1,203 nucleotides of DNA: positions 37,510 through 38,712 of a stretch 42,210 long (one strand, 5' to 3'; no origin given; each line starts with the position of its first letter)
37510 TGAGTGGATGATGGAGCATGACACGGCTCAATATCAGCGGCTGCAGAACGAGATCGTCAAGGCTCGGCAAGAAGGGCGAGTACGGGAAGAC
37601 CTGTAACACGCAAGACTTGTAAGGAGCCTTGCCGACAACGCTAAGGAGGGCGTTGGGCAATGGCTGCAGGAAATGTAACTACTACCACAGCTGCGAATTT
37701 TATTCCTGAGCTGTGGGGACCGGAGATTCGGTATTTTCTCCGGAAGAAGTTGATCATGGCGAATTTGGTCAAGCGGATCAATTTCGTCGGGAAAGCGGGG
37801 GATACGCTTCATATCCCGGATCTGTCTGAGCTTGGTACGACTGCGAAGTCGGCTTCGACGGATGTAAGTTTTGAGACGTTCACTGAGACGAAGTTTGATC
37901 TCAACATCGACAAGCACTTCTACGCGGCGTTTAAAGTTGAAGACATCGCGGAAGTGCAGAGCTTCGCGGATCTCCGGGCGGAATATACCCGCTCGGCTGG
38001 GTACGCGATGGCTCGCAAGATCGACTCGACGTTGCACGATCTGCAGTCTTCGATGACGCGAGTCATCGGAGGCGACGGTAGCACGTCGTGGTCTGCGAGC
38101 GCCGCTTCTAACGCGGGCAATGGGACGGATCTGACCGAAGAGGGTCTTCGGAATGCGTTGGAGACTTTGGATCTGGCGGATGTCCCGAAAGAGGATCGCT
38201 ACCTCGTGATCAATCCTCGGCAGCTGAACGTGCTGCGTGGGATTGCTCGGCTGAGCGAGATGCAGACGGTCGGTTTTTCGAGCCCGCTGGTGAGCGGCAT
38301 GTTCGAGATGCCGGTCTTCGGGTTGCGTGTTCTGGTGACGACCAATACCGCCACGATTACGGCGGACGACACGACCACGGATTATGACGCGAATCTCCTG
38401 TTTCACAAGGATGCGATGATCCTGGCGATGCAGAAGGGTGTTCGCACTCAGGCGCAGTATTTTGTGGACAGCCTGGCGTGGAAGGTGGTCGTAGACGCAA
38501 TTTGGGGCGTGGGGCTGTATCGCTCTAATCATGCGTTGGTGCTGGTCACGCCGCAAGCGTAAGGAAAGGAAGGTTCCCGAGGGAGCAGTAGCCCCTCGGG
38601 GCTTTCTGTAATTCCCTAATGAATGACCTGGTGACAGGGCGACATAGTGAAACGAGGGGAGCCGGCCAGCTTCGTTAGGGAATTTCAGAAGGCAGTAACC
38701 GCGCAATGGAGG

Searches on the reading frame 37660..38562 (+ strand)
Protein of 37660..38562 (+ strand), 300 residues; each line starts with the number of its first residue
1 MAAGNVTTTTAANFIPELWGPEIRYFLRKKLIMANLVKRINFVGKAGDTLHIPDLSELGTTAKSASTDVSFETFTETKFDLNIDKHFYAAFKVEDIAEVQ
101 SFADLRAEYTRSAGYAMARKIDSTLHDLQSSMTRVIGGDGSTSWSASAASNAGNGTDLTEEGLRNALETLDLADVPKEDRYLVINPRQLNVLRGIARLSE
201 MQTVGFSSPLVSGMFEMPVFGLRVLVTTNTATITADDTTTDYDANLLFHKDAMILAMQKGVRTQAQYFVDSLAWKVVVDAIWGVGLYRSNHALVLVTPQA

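Call 56: search_protein_families(library=pfam, proteins=[window:37660-38562:+], max_evalue=0.01)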
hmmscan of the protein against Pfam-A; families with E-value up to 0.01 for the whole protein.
window:37660-38562:+ (300 aa): 3 families
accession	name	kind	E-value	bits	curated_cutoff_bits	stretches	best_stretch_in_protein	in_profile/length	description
PF19821.5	Phage_capsid_2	-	4.8e-14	52.7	25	1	47-278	36-272/293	Phage capsid protein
PF25209.1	Phage_capsid_4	-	7.6e-10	39.9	27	1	52-285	40-250/262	Phage capsid protein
PF11651.14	P22_CoatProtein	-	0.00081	18.7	24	1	27-238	20-223/423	P22 coat protein - gene protein 5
